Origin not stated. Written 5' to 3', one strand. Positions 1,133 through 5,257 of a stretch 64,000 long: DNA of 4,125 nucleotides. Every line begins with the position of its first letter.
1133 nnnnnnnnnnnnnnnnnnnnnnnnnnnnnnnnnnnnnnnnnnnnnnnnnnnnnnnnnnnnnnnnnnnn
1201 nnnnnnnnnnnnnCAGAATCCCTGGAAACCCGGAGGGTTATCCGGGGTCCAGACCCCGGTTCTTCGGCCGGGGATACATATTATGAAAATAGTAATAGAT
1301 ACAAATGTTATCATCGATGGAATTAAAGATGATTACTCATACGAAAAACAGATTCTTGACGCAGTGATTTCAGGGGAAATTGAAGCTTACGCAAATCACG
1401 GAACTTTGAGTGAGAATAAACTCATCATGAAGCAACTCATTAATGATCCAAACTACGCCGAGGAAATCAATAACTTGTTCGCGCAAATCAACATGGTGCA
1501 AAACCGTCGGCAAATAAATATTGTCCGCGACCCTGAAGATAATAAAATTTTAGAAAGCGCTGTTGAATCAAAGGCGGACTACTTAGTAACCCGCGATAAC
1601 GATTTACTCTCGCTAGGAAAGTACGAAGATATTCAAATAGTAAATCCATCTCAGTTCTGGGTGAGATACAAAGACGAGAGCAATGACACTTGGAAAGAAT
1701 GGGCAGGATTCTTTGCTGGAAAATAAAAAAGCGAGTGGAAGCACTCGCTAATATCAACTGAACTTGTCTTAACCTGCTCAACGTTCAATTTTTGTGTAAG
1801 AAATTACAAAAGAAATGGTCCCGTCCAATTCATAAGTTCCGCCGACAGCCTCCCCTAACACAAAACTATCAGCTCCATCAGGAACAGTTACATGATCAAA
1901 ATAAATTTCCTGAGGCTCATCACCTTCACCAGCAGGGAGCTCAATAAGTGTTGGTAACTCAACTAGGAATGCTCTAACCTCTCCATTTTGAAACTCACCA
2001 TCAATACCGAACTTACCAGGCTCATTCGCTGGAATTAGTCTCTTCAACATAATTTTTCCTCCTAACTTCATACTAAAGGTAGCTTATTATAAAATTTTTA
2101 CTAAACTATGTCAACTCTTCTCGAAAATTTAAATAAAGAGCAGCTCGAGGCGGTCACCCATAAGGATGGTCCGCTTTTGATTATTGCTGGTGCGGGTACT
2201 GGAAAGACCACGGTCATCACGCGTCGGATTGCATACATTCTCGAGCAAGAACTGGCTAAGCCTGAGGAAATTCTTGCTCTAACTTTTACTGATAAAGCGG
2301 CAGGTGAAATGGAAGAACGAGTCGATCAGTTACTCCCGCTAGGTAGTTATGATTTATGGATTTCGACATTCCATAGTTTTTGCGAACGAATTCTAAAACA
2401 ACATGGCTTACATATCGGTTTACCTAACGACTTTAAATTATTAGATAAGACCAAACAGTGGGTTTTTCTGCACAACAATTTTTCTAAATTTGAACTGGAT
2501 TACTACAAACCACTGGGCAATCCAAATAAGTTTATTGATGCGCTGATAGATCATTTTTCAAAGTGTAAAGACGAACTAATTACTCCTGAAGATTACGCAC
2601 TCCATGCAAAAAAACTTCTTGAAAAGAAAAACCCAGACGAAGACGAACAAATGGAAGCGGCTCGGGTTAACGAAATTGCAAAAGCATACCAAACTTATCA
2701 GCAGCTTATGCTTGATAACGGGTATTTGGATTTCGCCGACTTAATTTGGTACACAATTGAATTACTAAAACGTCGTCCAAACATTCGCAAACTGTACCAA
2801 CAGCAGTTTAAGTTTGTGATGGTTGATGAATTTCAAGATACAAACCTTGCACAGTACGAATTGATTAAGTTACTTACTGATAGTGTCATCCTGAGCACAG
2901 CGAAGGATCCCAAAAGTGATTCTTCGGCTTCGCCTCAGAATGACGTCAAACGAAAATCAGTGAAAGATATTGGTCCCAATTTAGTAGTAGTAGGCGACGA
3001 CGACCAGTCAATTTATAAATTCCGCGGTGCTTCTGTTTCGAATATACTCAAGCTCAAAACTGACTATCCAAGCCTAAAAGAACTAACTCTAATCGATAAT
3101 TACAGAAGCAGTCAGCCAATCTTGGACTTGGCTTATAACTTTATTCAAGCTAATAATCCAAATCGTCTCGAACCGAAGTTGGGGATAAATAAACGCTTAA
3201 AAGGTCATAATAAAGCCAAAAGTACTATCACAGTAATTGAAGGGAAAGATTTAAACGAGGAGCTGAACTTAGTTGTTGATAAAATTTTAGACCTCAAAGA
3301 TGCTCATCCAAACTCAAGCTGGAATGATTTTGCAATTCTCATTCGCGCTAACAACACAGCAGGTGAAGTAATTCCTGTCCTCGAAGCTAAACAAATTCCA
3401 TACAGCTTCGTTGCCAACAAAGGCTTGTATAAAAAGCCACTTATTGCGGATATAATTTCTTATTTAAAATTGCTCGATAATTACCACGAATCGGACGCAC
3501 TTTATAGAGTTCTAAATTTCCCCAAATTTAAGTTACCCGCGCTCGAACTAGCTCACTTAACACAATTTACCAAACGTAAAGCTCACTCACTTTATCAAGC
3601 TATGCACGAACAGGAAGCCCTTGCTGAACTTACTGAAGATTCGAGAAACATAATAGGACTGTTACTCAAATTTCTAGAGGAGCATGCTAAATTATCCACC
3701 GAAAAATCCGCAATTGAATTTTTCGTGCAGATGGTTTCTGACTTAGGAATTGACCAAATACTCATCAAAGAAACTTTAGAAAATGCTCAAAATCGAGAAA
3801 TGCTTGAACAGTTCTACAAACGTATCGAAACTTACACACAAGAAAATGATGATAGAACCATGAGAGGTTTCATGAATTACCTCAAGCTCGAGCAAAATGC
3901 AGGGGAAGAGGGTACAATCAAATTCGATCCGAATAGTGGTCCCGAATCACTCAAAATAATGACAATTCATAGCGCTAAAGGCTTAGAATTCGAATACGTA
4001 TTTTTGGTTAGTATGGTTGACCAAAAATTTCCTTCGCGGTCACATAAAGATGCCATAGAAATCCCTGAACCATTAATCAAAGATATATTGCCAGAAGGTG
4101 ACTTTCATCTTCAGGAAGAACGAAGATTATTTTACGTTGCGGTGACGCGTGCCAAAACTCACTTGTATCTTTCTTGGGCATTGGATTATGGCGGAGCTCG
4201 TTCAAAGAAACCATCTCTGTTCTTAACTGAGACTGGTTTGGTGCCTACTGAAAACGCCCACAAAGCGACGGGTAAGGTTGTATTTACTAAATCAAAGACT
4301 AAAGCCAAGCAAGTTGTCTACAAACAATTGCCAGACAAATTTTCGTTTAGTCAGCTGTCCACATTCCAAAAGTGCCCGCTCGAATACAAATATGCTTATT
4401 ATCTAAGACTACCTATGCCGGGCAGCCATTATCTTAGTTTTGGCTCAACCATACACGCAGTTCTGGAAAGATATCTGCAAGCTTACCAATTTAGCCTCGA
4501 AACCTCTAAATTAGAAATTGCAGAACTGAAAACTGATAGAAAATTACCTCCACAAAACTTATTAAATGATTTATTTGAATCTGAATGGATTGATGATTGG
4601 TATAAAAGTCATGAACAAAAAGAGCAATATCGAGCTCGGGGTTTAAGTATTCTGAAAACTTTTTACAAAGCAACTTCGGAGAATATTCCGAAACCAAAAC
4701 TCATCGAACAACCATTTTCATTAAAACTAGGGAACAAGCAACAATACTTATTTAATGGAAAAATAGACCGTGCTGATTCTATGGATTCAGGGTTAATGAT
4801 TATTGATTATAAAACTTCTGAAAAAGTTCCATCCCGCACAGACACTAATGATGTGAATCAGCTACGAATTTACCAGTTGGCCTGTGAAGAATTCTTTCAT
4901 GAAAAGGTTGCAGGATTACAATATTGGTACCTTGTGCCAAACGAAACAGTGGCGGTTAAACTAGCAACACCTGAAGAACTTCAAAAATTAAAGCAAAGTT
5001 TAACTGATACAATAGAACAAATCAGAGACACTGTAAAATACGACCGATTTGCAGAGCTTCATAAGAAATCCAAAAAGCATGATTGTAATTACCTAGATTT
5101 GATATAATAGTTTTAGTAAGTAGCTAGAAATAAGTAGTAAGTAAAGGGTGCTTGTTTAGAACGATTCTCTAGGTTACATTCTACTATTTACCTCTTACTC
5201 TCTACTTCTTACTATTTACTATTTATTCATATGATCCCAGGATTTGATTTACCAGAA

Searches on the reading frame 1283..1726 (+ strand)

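Call 9: search_protein_families(library=ncbifam, proteins=[window:1283-1726:+])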
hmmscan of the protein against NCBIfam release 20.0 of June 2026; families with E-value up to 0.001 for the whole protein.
window:1283-1726:+ (147 aa): 2 families
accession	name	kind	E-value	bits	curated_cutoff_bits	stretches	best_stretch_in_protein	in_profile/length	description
TIGR00305.1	TIGR00305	equivalog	2.7e-16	59.9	29.15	1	2-111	1-115/115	putative toxin-antitoxin system toxin component, PIN family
NF040801.1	spore_GerD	equivalog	0.00088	18.8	100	0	43-75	103-135/174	spore germination lipoprotein GerD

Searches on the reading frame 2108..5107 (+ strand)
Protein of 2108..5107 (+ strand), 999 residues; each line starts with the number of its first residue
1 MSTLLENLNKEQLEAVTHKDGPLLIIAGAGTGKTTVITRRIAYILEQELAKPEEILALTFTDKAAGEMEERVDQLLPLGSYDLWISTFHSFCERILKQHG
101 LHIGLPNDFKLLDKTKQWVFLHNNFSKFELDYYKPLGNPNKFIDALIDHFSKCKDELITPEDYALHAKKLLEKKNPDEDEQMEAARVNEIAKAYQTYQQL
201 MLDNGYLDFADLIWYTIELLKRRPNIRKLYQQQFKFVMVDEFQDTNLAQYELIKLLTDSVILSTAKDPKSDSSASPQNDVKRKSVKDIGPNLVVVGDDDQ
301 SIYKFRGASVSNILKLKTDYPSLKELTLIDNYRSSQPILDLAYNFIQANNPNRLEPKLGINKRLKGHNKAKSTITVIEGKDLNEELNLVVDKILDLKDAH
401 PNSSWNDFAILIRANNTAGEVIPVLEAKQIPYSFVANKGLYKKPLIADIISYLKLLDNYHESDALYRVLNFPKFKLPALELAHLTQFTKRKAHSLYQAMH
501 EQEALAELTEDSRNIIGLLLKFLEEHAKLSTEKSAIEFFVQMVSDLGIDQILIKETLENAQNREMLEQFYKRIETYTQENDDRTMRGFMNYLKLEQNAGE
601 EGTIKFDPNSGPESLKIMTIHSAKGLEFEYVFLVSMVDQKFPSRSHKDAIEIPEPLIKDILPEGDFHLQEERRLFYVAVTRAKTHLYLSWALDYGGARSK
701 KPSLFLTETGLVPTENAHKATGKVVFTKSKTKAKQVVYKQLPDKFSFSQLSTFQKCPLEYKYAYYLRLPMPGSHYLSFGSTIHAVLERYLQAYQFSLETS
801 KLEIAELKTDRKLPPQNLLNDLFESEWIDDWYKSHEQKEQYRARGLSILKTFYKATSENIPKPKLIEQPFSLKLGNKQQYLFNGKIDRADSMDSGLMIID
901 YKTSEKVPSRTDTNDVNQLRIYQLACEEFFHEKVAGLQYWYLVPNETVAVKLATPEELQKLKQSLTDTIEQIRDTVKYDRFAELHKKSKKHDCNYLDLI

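Call 9: search_protein_families(library=ncbifam, proteins=[window:2108-5107:+])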
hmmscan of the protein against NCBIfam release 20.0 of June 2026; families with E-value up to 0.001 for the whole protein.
window:2108-5107:+ (999 aa): 19 families
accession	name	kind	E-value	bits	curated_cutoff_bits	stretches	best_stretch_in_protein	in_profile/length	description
TIGR01073.1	pcrA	equivalog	9e-146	487.1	911.2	1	4-720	1-642/725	DNA helicase PcrA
TIGR01074.1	rep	equivalog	4.7e-122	408.5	951.45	2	291-733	235-654/668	DNA helicase Rep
NF008743.0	PRK11773.1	equivalog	8.1e-115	384.8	965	2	291-729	242-653/720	DNA helicase II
TIGR01075.1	uvrD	equivalog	1.1e-109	367.8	1144.45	2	291-730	237-649/715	DNA helicase II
NF008172.0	PRK10919.1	equivalog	1.2e-85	288.1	1168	2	291-728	236-650/673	DNA helicase Rep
TIGR02785.1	addA_Gpos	equivalog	2.9e-54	184.4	707.65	3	380-642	547-810/1234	helicase-exonuclease AddAB subunit AddA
NF008276.0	PRK11054.1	equivalog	4.5e-53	180.8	543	3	7-99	196-286/684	DNA helicase IV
TIGR00609.1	recB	equivalog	6.2e-47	160.4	696.05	2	158-747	294-872/1175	exodeoxyribonuclease V subunit beta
TIGR02784.1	addA_alphas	equivalog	2.3e-45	155.4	860.75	3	166-341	320-488/1138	double-strand break repair helicase AddA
NF010485.0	PRK13909.1-2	equivalog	1.3e-38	132.9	650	2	150-640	247-636/909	RecB-like helicase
NF010487.0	PRK13909.1-4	equivalog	2.8e-36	125.1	759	2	180-456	267-526/924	RecB-like helicase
NF010486.0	PRK13909.1-3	equivalog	8.5e-16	57.1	1109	2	234-454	331-532/921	RecB-like helicase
NF008128.0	PRK10876.1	equivalog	9.5e-16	56.6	1697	1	201-342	343-457/1181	exodeoxyribonuclease V subunit beta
NF010484.0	PRK13909.1-1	equivalog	3.3e-11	41.7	1074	1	24-75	9-59/945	RecB-like helicase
TIGR03623.1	TIGR03623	subfamily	9.5e-08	30.7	299.6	1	881-963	736-817/876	probable DNA repair protein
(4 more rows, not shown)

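Call 11: find_homologous_proteins(query=window:2108-5107:+, max_evalue=1e-50)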
Query window:2108-5107:+ (999 aa): 7999 proteins with E <= 1e-50 among 8000 candidates; the best 120 are listed.
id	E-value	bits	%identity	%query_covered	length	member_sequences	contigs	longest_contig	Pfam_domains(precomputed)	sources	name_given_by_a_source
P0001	0.0e+0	2250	100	100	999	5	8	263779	PF13538.13,PF21445.4,PF12705.14,PF13361.13,PF13245.13,PF00580.28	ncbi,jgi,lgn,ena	-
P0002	0.0e+0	1902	84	100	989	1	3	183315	PF13538.13,PF12705.14,PF13604.13,PF13361.13,PF13245.13,PF00580.28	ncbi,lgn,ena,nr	ncbi:MAG TPA: UvrD-helicase domain-containing protein [Candidatus Doudnabacteria bacterium]|nr:UvrD-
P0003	0.0e+0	1875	82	100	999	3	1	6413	PF13538.13,PF21445.4,PF12705.14,PF13361.13,PF13245.13,PF00580.28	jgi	jgi:DNA helicase-2/ATP-dependent DNA helicase PcrA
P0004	0.0e+0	1690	75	100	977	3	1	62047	PF13538.13,PF12705.14,PF01443.25,PF13604.13,PF13361.13,PF13245.13,PF00580.28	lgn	-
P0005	0.0e+0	1687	74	100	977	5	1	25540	PF13538.13,PF12705.14,PF13604.13,PF13361.13,PF13245.13,PF00580.28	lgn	-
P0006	0.0e+0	1685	74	100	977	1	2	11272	PF13538.13,PF12705.14,PF13604.13,PF13361.13,PF13245.13,PF00580.28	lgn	-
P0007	0.0e+0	1683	74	100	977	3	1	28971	PF13538.13,PF12705.14,PF01443.25,PF13604.13,PF13361.13,PF13245.13,PF10926.15,PF00580.28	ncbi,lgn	-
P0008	0.0e+0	1683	75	100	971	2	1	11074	PF13538.13,PF21445.4,PF12705.14,PF01443.25,PF13604.13,PF13361.13,PF13245.13,PF00580.28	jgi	jgi:DNA helicase-2/ATP-dependent DNA helicase PcrA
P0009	0.0e+0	1671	74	100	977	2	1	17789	PF13538.13,PF12705.14,PF13604.13,PF13361.13,PF13245.13,PF00580.28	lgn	-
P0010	0.0e+0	1669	73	100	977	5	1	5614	PF13538.13,PF12705.14,PF01443.25,PF13604.13,PF13361.13,PF13245.13,PF00580.28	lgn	-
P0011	0.0e+0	1667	74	100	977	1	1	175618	PF13538.13,PF12705.14,PF13604.13,PF13361.13,PF13245.13,PF00580.28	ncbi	-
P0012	0.0e+0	1657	74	100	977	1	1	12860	PF13538.13,PF12705.14,PF13604.13,PF13361.13,PF13245.13,PF00580.28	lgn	-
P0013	0.0e+0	1650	73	100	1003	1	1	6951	PF13538.13,PF21445.4,PF12705.14,PF13361.13,PF13245.13,PF00580.28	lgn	-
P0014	0.0e+0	1641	72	100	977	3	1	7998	PF13538.13,PF21445.4,PF13086.13,PF12705.14,PF01443.25,PF13604.13,PF13361.13,PF13245.13,PF00580.28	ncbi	-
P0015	0.0e+0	1637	72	100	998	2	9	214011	PF13538.13,PF21445.4,PF13086.13,PF12705.14,PF13604.13,PF13361.13,PF13245.13,PF00580.28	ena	-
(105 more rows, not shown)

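Call 17: find_encoding_contigs(protein=P0001, flank=10000, max_places=4)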
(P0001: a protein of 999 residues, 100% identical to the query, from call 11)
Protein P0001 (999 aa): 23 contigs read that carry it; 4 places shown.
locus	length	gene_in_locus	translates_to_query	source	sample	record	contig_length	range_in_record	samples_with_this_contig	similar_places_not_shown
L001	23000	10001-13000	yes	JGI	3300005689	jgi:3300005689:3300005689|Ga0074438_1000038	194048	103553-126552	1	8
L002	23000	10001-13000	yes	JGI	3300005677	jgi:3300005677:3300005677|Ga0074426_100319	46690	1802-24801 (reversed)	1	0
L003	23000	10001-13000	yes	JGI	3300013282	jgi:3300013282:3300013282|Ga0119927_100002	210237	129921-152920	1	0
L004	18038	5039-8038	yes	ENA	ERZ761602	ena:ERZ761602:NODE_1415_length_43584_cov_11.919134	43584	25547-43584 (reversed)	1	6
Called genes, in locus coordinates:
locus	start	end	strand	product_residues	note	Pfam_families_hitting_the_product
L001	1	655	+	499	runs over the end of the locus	PF02874:ATP-synt_ab_N, PF00006:ATP-synt_ab, PF00306:ATP-synt_ab_C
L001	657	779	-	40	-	-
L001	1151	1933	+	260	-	PF00231:ATP-synt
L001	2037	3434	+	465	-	PF02874:ATP-synt_ab_N, PF00006:ATP-synt_ab, PF22919:ATP-synt_VA_C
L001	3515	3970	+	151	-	PF02823:ATP-synt_DE_N, PF00401:ATP-synt_DE (weak)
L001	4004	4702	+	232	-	PF01743:PolyA_pol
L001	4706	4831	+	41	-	-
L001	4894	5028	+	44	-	-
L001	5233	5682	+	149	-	PF11645:PDDEXK_5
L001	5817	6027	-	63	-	-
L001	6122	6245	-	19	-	-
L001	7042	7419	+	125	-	-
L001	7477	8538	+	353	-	PF02646:RmuC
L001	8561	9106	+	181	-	PF01936:NYN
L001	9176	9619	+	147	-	PF13470:PIN_3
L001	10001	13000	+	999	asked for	PF00580:UvrD-helicase, PF13245:AAA_19, PF21445:ADDB_N (weak), PF13361:UvrD_C, PF13538:UvrD_C_2 (weak), PF12705:PDDEXK_1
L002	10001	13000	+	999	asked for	PF00580:UvrD-helicase, PF13245:AAA_19, PF21445:ADDB_N (weak), PF13361:UvrD_C, PF13538:UvrD_C_2 (weak), PF12705:PDDEXK_1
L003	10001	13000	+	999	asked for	PF00580:UvrD-helicase, PF13245:AAA_19, PF21445:ADDB_N (weak), PF13361:UvrD_C, PF13538:UvrD_C_2 (weak), PF12705:PDDEXK_1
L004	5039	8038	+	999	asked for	PF00580:UvrD-helicase, PF13245:AAA_19, PF21445:ADDB_N (weak), PF13361:UvrD_C, PF13538:UvrD_C_2 (weak), PF12705:PDDEXK_1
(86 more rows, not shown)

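Call 20: find_encoding_contigs(protein=P0002, flank=10000, max_places=1)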
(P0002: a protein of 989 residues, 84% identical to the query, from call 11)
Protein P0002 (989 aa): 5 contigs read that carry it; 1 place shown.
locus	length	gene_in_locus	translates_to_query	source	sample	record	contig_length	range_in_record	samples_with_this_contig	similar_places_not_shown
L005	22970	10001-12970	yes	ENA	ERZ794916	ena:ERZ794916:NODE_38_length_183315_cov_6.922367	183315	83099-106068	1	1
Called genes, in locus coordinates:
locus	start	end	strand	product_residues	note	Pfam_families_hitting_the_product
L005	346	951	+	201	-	PF00430:ATP-synt_B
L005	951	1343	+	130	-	PF00213:OSCP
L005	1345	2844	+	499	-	PF02874:ATP-synt_ab_N, PF00006:ATP-synt_ab, PF00306:ATP-synt_ab_C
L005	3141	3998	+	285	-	PF00231:ATP-synt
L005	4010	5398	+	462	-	PF02874:ATP-synt_ab_N, PF00006:ATP-synt_ab, PF22919:ATP-synt_VA_C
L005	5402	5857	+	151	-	PF02823:ATP-synt_DE_N, PF00401:ATP-synt_DE (weak)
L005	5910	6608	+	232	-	PF01743:PolyA_pol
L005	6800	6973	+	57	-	-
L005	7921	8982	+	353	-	PF02646:RmuC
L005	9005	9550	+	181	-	PF01936:NYN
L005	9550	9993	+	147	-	PF13470:PIN_3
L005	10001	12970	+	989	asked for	PF00580:UvrD-helicase, PF13245:AAA_19, PF13604:AAA_30 (faint), PF13361:UvrD_C, PF13538:UvrD_C_2 (faint), PF12705:PDDEXK_1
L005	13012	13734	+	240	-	PF09335:VTT_dom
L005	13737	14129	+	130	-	PF01050:MannoseP_isomer, PF07883:Cupin_2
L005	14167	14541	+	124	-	-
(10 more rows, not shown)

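Call 21: find_encoding_contigs(protein=P0003, flank=10000, max_places=1)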
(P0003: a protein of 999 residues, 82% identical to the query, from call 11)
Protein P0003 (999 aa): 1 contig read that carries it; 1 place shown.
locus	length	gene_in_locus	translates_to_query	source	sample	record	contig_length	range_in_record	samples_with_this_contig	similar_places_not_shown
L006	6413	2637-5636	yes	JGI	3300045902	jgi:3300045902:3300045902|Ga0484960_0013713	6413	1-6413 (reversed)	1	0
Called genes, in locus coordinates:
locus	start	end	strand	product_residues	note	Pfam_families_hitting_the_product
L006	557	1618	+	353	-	PF02646:RmuC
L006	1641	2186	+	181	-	PF01936:NYN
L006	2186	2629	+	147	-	PF13470:PIN_3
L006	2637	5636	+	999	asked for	PF00580:UvrD-helicase, PF13245:AAA_19, PF21445:ADDB_N (weak), PF13361:UvrD_C, PF13538:UvrD_C_2 (faint), PF12705:PDDEXK_1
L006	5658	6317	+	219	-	PF09335:VTT_dom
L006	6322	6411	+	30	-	?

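Call 22: find_encoding_contigs(protein=P0011, flank=10000, max_places=1)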
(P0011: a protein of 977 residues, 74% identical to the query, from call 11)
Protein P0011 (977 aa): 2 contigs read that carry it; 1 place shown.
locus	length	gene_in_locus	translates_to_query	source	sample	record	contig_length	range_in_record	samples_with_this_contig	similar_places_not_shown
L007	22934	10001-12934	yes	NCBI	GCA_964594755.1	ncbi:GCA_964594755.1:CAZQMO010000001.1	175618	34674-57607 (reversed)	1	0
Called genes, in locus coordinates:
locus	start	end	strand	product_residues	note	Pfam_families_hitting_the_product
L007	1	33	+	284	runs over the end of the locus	PF00119:ATP-synt_A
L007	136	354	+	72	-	PF00137:ATP-synt_C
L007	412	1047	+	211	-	PF00430:ATP-synt_B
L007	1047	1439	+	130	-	PF00213:OSCP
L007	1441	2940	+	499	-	PF02874:ATP-synt_ab_N, PF00006:ATP-synt_ab, PF00306:ATP-synt_ab_C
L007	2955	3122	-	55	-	-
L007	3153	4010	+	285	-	PF00231:ATP-synt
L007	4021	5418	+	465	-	PF02874:ATP-synt_ab_N, PF00006:ATP-synt_ab, PF22919:ATP-synt_VA_C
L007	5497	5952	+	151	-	PF02823:ATP-synt_DE_N, PF00401:ATP-synt_DE (weak)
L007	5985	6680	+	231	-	PF01743:PolyA_pol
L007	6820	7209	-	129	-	-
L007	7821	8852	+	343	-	PF02646:RmuC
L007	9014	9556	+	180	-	PF01936:NYN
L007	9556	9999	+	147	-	PF13470:PIN_3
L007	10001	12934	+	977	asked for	PF00580:UvrD-helicase, PF13245:AAA_19, PF13604:AAA_30 (faint), PF13361:UvrD_C, PF13538:UvrD_C_2 (faint), PF12705:PDDEXK_1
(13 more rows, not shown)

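Call 74: find_encoding_contigs(protein=P0013, flank=1500, max_places=1)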
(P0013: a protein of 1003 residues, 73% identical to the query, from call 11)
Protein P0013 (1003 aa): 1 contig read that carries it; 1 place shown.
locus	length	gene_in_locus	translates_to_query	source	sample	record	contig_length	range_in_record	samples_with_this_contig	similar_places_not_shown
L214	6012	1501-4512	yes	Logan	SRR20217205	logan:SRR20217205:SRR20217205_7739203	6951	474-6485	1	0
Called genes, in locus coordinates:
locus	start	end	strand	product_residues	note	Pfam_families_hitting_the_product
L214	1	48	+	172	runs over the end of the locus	?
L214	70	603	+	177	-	PF01936:NYN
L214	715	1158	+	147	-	PF13470:PIN_3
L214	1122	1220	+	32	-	-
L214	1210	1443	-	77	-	-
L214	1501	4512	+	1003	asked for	PF00580:UvrD-helicase, PF13245:AAA_19, PF21445:ADDB_N (weak), PF13361:UvrD_C, PF13538:UvrD_C_2 (faint), PF12705:PDDEXK_1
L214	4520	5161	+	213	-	PF09335:VTT_dom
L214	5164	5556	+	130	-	PF01050:MannoseP_isomer, PF07883:Cupin_2 (weak)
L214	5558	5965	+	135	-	PF01878:EVE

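Call 75: find_encoding_contigs(protein=P0015, flank=1500, max_places=1)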
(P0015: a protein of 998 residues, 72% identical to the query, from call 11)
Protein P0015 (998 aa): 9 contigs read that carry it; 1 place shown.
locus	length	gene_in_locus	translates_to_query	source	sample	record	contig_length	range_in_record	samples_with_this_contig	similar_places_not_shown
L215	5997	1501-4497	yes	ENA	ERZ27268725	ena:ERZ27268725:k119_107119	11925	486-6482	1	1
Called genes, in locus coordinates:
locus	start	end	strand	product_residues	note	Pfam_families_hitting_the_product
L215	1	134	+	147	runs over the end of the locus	PF13470:PIN_3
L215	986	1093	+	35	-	-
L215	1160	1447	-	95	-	-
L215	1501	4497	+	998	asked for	PF00580:UvrD-helicase, PF13086:AAA_11 (faint), PF13245:AAA_19, PF13604:AAA_30 (faint), PF21445:ADDB_N (weak), PF13361:UvrD_C, PF13538:UvrD_C_2 (faint), PF12705:PDDEXK_1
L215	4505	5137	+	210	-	PF09335:VTT_dom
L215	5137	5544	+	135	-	PF01878:EVE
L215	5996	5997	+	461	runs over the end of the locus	PF18884:TSP3_bac (faint)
